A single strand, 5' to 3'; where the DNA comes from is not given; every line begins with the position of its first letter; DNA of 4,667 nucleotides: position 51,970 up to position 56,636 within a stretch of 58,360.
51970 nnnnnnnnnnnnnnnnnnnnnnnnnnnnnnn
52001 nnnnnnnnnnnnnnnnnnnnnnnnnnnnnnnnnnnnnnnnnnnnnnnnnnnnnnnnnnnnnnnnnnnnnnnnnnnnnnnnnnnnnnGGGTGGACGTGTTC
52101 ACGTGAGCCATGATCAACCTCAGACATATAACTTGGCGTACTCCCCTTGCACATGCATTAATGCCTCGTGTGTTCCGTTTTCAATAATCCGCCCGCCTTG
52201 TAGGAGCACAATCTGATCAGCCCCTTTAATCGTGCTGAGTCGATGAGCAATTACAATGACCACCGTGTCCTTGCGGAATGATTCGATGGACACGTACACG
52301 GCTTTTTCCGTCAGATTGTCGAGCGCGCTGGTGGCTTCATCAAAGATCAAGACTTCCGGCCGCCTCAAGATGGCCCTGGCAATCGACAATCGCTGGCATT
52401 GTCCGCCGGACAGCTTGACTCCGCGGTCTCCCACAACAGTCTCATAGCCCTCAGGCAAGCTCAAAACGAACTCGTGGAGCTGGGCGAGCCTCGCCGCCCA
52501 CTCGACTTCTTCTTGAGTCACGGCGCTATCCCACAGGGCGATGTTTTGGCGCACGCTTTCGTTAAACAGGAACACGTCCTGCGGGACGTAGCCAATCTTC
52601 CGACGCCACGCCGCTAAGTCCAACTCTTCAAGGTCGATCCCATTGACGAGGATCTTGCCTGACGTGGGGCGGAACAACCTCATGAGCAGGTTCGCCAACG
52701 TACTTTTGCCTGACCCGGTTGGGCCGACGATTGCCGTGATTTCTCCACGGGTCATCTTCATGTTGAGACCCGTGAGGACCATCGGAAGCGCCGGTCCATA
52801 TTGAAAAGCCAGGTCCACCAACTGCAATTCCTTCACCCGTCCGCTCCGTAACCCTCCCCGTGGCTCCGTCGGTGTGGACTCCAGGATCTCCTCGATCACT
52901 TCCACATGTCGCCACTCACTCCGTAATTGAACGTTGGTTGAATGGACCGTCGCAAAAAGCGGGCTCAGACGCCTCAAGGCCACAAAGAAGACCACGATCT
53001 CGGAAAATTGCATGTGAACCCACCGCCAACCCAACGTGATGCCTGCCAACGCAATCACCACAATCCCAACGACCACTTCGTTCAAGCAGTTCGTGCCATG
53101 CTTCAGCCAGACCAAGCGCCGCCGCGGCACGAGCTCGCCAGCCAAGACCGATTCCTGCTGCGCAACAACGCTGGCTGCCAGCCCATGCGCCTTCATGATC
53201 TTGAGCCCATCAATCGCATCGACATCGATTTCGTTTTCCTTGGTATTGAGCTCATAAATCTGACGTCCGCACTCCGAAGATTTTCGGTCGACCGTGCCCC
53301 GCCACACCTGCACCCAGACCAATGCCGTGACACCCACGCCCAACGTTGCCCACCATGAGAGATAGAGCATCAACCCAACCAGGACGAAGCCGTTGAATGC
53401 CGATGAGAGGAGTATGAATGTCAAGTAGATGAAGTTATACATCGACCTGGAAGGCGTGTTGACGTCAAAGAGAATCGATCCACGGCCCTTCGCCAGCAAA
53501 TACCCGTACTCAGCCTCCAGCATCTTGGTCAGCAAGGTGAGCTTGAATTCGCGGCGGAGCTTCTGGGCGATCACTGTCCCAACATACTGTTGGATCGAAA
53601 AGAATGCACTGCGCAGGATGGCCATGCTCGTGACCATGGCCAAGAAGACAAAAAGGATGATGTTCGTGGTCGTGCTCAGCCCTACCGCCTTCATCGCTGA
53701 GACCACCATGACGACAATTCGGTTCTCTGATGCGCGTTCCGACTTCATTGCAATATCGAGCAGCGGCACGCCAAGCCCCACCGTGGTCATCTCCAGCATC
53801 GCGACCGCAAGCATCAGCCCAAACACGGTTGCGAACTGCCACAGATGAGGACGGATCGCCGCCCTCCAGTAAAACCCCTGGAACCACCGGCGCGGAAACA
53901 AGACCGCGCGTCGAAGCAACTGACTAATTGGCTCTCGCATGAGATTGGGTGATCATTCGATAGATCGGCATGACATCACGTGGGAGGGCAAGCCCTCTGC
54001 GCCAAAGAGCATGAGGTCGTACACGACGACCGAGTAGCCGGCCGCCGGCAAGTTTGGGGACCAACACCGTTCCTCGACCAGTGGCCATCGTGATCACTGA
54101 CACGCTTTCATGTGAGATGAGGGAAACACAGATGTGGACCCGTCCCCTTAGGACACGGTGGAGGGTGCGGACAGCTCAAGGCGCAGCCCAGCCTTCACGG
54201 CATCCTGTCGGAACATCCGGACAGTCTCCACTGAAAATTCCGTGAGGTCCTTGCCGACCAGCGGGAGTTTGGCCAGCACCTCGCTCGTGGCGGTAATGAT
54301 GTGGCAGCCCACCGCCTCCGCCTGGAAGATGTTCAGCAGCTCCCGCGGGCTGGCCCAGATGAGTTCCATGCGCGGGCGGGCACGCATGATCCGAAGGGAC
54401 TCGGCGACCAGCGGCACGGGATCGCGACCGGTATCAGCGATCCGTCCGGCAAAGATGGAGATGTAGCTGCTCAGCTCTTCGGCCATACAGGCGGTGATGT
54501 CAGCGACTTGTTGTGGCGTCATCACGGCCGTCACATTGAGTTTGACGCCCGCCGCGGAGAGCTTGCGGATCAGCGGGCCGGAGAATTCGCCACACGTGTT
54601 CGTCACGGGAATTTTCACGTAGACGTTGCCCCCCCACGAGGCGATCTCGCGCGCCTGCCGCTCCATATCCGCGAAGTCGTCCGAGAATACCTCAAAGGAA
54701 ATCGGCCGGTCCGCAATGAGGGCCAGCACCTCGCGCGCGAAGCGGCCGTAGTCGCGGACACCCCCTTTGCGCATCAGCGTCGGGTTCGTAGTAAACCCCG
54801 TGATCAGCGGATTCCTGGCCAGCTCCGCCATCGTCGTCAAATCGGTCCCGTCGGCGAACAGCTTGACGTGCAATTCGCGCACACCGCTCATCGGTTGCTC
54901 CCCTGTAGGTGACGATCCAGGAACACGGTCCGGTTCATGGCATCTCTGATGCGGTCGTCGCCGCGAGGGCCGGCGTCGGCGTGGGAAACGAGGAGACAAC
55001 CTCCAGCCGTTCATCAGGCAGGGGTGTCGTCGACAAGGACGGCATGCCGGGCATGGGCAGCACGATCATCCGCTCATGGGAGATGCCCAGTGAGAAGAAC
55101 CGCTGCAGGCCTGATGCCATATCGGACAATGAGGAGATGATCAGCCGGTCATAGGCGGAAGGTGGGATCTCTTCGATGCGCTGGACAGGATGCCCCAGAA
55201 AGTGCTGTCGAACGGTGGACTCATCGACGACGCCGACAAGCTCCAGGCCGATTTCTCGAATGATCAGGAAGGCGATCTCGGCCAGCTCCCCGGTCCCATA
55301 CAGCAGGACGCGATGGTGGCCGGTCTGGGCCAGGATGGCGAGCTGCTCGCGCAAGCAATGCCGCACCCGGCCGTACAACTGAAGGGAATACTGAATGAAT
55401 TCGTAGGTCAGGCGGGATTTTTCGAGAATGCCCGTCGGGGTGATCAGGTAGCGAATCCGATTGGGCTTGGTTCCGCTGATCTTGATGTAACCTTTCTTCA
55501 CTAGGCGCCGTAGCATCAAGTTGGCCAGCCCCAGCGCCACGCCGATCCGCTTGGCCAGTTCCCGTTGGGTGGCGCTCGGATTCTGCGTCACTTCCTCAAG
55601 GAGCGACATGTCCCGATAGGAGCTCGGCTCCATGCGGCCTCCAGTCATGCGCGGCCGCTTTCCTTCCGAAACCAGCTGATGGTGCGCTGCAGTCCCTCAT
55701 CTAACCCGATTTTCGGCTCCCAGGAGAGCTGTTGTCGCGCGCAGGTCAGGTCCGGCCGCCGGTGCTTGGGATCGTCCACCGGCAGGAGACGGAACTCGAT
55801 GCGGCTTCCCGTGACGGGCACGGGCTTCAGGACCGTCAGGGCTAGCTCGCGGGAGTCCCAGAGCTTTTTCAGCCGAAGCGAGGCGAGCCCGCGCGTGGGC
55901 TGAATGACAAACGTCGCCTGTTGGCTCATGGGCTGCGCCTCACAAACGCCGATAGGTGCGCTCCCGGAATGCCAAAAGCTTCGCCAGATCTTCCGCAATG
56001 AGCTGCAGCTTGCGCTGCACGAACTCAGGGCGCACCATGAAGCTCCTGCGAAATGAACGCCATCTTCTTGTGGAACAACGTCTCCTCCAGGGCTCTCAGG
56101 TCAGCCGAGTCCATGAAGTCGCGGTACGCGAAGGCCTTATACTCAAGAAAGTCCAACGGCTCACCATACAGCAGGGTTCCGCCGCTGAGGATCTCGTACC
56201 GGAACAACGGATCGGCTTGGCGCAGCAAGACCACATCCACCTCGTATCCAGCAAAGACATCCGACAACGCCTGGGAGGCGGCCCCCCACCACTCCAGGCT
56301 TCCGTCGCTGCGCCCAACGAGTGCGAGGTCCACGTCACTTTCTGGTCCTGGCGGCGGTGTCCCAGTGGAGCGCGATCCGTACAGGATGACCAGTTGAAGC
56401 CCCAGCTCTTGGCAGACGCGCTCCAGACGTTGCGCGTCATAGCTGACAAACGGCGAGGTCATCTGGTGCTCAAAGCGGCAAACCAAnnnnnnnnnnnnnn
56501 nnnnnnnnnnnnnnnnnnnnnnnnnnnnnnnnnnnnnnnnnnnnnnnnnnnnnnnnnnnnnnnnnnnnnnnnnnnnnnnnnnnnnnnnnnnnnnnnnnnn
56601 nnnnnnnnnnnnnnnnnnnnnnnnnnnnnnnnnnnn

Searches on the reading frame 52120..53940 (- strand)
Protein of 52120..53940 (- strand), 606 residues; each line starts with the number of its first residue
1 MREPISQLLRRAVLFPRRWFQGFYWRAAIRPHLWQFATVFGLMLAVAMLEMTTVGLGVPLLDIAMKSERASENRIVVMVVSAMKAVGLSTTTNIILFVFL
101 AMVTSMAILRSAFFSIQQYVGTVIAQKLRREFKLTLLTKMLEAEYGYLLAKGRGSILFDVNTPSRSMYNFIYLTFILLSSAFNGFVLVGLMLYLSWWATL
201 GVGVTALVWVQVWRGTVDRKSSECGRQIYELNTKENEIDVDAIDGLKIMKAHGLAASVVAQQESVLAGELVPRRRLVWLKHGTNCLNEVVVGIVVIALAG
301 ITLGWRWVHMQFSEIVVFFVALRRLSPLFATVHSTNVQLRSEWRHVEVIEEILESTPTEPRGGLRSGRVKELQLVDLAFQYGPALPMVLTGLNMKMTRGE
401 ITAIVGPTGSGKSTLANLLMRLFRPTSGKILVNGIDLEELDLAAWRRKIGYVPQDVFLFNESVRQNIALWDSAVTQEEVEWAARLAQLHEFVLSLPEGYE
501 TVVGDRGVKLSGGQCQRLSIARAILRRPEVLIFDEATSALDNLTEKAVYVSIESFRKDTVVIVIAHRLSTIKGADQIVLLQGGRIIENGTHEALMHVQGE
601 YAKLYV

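Call 33: search_protein_families(library=pfam, proteins=[window:52120-53940:-], max_evalue=0.001)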
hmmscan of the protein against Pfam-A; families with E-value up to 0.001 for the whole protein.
window:52120-53940:- (606 aa): 6 families
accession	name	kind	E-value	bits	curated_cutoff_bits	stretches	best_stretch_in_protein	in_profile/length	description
PF00005.33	ABC_tran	-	1.9e-35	122.9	25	1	389-538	1-137/137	ABC transporter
PF00664.28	ABC_membrane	-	2.5e-08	34.4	28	1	98-201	42-146/274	ABC transporter transmembrane region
PF02463.25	SMC_N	-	4.8e-08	33.1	40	1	509-578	136-209/220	RecF/RecN/SMC N terminal domain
PF13555.12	AAA_29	-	8.6e-05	22.6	27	1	394-430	17-52/61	P-loop containing region of AAA domain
PF09818.15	ABC_ATPase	-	0.0001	21.9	23.2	0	486-563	135-211/283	P-loop domain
PF13401.12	AAA_22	-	0.00049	20.9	27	0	399-538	5-95/130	AAA domain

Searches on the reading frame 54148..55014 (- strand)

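Call 33: search_protein_families(library=pfam, proteins=[window:54148-55014:-], max_evalue=0.001)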
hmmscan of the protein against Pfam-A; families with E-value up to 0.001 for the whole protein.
window:54148-55014:- (288 aa): 1 family
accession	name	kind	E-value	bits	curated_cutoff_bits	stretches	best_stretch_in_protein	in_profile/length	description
PF00923.25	TAL_FSA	-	2.2e-39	136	27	1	52-274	1-280/285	Transaldolase/Fructose-6-phosphate aldolase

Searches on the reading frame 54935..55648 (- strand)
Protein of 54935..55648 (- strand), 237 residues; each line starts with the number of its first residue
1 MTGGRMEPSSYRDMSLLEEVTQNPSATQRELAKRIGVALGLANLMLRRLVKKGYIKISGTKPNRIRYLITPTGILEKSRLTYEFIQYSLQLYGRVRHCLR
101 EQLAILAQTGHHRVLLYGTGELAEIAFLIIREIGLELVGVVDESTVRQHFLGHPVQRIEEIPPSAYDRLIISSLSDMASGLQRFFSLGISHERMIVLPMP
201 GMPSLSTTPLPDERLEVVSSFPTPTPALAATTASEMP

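Call 33: search_protein_families(library=pfam, proteins=[window:54935-55648:-], max_evalue=0.001)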
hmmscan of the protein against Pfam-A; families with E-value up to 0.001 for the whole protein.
window:54935-55648:- (237 aa): 4 families
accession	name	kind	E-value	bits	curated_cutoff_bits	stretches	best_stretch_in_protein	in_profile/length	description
PF13412.12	HTH_24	-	1.5e-11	44.1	21.9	1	12-56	4-48/48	Winged helix-turn-helix DNA-binding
PF01047.28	MarR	-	1e-06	28.9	24.6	1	13-56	5-48/59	MarR family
PF12802.13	MarR_2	-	2.4e-05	24.8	27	1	13-56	7-51/61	MarR family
PF01978.25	TrmB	-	0.0003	21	25.6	1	22-67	19-64/68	Sugar-specific transcriptional regulator TrmB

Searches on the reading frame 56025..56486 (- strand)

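Call 33: search_protein_families(library=pfam, proteins=[window:56025-56486:-], max_evalue=0.001)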
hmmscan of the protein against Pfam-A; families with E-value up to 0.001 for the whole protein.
window:56025-56486:- (153 aa): 2 families
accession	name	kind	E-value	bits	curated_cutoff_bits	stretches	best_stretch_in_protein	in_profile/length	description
PF18765.7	Polbeta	-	1e-12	48.5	26.9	1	22-108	4-89/93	Polymerase beta, Nucleotidyltransferase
PF01909.29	NTP_transf_2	-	2.8e-05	24.9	21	1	21-98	5-85/93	Nucleotidyltransferase domain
